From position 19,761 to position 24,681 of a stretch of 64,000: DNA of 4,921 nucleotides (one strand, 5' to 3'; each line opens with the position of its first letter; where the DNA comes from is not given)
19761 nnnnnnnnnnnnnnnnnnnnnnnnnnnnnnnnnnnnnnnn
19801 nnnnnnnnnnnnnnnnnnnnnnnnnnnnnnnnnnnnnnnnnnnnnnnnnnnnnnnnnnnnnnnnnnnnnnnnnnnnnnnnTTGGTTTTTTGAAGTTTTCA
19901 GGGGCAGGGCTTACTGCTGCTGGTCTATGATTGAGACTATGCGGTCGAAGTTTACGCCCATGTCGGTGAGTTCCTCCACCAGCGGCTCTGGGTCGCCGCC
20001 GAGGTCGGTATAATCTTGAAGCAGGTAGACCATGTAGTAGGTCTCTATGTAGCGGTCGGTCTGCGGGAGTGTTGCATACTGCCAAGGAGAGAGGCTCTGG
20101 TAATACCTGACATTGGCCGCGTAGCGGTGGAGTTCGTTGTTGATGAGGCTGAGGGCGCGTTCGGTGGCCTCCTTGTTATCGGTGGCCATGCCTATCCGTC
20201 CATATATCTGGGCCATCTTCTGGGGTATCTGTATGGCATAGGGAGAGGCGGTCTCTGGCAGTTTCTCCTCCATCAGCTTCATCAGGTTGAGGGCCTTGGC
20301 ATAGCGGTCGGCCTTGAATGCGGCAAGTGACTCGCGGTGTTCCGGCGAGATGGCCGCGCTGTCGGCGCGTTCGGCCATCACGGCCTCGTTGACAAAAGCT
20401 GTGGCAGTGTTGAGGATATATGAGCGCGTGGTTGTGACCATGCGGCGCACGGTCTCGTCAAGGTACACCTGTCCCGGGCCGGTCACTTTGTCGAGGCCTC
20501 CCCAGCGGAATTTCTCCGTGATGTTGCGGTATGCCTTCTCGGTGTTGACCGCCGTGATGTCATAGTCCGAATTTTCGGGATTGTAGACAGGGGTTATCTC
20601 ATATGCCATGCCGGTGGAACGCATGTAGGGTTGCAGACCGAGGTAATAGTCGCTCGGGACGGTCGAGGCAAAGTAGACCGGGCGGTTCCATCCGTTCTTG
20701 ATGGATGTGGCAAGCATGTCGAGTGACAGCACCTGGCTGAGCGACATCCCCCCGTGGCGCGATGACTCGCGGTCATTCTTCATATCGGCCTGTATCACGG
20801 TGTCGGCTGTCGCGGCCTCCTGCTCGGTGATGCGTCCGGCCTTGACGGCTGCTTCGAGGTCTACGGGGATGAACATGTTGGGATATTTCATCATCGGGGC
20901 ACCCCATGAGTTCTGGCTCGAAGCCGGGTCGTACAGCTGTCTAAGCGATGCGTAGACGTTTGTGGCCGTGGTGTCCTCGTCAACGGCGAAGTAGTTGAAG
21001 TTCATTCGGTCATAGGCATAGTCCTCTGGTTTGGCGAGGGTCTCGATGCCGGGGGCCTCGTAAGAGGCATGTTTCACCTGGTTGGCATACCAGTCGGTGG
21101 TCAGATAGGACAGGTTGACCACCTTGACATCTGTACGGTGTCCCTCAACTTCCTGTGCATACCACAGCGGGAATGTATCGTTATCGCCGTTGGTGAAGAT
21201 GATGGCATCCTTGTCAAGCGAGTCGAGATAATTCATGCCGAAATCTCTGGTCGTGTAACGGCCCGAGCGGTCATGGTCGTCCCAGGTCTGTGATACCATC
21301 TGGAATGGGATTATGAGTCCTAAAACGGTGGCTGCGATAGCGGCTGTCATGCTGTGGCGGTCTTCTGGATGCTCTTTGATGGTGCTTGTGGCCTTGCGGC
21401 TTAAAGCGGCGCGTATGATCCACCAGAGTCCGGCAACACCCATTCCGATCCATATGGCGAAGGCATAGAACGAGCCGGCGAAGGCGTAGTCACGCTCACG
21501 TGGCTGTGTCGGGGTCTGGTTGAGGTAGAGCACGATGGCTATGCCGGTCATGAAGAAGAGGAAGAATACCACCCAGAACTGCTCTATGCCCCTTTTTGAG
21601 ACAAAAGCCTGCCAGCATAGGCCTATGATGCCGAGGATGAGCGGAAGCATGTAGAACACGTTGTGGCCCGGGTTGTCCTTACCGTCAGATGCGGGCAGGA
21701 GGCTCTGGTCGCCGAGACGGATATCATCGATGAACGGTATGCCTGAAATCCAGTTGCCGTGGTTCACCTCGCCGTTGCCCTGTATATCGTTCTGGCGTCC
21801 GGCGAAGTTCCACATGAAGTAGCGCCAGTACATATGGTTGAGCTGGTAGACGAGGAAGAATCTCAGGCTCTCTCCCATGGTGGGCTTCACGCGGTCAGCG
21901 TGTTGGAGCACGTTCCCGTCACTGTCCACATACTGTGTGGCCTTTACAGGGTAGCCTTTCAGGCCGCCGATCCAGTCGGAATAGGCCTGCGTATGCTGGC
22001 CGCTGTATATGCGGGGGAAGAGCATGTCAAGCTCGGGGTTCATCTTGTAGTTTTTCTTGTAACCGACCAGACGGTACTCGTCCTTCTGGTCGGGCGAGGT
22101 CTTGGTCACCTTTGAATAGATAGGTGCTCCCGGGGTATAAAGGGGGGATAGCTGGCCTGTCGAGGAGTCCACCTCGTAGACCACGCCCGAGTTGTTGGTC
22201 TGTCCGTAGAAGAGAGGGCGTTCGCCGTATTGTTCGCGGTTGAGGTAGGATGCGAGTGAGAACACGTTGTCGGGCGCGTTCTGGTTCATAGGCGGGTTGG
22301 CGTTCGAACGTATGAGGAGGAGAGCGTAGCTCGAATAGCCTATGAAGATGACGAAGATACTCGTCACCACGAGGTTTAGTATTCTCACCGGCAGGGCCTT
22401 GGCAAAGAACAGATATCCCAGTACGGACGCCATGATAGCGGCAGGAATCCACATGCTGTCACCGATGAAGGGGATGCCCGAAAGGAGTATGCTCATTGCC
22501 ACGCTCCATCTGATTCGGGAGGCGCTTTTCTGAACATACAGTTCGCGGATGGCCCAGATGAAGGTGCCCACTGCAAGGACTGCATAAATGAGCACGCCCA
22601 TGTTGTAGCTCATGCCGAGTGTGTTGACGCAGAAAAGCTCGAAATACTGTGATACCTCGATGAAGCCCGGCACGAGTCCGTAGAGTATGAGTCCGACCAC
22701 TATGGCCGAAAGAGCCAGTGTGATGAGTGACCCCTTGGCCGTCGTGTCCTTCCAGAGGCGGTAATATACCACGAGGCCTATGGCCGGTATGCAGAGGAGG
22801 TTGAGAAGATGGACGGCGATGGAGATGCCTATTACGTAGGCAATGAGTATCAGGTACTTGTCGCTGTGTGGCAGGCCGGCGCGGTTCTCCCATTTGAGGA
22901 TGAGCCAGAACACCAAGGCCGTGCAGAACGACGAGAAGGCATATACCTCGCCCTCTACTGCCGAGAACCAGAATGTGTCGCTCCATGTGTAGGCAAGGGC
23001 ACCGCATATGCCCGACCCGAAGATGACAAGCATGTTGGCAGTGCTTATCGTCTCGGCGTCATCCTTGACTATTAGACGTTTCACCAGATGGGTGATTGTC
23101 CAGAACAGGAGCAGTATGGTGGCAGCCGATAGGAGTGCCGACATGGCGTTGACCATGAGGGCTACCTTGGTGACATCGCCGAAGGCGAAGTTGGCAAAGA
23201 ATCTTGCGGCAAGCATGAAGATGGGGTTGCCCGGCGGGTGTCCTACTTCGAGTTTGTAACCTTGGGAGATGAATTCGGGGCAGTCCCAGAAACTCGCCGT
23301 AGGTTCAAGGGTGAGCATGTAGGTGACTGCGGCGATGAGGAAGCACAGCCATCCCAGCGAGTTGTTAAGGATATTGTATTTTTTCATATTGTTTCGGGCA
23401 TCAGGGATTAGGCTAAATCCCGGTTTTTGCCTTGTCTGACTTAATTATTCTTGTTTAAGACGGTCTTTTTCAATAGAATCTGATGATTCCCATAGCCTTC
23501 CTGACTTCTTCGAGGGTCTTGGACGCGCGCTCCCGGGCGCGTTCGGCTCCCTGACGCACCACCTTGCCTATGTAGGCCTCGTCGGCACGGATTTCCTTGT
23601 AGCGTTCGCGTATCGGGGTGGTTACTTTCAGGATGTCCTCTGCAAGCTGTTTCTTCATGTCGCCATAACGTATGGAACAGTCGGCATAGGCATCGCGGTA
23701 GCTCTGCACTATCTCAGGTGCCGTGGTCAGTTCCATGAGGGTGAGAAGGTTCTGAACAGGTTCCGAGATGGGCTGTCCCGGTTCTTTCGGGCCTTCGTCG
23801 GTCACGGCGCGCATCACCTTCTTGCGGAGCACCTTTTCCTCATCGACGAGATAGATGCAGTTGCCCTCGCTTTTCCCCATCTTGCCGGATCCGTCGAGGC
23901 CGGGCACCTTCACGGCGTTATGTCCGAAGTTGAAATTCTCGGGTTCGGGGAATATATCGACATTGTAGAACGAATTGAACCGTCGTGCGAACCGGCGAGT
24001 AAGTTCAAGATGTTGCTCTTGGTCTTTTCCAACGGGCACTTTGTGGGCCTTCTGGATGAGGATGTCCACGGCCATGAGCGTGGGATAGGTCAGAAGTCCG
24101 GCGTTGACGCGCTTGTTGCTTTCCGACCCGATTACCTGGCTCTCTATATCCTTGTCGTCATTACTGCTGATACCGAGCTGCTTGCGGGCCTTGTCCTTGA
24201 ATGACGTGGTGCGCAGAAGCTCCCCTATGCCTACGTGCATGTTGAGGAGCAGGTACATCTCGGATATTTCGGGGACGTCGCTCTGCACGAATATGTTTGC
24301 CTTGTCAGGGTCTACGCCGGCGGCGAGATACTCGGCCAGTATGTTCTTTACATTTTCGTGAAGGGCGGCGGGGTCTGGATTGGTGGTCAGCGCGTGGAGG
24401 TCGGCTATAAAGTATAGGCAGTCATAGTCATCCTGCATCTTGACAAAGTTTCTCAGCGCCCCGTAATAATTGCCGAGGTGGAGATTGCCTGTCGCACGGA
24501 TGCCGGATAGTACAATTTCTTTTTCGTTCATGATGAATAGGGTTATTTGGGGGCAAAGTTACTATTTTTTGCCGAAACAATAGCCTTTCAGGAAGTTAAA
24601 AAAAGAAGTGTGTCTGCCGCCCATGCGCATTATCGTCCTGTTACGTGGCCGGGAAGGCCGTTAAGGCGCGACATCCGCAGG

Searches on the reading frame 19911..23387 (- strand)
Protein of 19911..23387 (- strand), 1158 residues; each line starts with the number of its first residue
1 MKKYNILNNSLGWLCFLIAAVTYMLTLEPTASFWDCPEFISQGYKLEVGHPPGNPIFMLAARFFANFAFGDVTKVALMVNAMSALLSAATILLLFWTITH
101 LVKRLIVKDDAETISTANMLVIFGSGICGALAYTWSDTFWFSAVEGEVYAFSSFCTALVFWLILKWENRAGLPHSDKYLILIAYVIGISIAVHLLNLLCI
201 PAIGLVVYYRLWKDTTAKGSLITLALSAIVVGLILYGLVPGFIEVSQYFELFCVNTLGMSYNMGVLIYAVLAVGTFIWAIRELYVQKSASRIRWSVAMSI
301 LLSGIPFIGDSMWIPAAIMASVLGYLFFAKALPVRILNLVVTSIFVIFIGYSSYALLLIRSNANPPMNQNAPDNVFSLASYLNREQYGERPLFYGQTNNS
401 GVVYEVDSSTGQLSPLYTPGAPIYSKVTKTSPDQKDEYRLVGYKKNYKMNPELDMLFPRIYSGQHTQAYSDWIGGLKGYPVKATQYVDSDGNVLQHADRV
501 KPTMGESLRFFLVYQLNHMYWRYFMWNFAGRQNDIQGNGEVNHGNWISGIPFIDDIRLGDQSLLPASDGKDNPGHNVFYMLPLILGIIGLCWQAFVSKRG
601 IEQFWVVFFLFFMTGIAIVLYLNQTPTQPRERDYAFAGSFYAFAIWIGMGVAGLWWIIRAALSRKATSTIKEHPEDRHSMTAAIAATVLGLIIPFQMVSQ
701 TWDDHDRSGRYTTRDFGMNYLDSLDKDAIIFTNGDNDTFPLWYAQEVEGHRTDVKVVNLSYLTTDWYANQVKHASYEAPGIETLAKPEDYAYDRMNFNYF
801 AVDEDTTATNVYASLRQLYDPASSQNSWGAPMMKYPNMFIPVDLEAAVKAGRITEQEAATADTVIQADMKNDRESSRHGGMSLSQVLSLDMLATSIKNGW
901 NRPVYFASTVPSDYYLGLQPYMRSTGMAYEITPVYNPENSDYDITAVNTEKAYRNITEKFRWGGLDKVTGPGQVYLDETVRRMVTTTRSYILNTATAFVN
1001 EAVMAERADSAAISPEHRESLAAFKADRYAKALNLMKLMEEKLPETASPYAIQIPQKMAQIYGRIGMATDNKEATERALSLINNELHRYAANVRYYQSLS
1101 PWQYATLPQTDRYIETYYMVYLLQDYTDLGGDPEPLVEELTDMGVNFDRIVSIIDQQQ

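Call 57: search_protein_families(library=pfam, max_evalue=1e-8, proteins=[window:19911-23387:-])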
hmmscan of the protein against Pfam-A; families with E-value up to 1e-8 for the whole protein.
window:19911-23387:- (1158 aa): 1 family
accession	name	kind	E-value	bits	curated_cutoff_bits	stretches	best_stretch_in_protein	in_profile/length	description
PF11028.14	TMEM260-like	-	4.9e-72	241.9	24.2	1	35-215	1-178/179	Protein O-mannosyl-transferase TMEM260-like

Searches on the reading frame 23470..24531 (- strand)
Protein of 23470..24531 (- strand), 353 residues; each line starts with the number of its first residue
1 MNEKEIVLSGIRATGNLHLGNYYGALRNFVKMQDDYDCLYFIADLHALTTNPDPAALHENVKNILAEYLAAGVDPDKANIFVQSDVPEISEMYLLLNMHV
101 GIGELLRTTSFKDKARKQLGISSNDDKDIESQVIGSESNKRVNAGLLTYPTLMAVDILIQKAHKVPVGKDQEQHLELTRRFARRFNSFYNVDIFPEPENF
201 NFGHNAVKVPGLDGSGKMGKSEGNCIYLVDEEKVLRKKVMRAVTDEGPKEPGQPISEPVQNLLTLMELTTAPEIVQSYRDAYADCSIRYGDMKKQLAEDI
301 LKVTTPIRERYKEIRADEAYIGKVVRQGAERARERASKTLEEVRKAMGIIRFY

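Call 57: search_protein_families(library=pfam, max_evalue=1e-8, proteins=[window:23470-24531:-])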
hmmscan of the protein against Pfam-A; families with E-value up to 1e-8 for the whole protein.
window:23470-24531:- (353 aa): 1 family
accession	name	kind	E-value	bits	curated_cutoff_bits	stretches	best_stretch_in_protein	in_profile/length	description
PF00579.31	tRNA-synt_1b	-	3.3e-60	204.3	21.1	1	3-301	4-288/292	tRNA synthetases class I (W and Y)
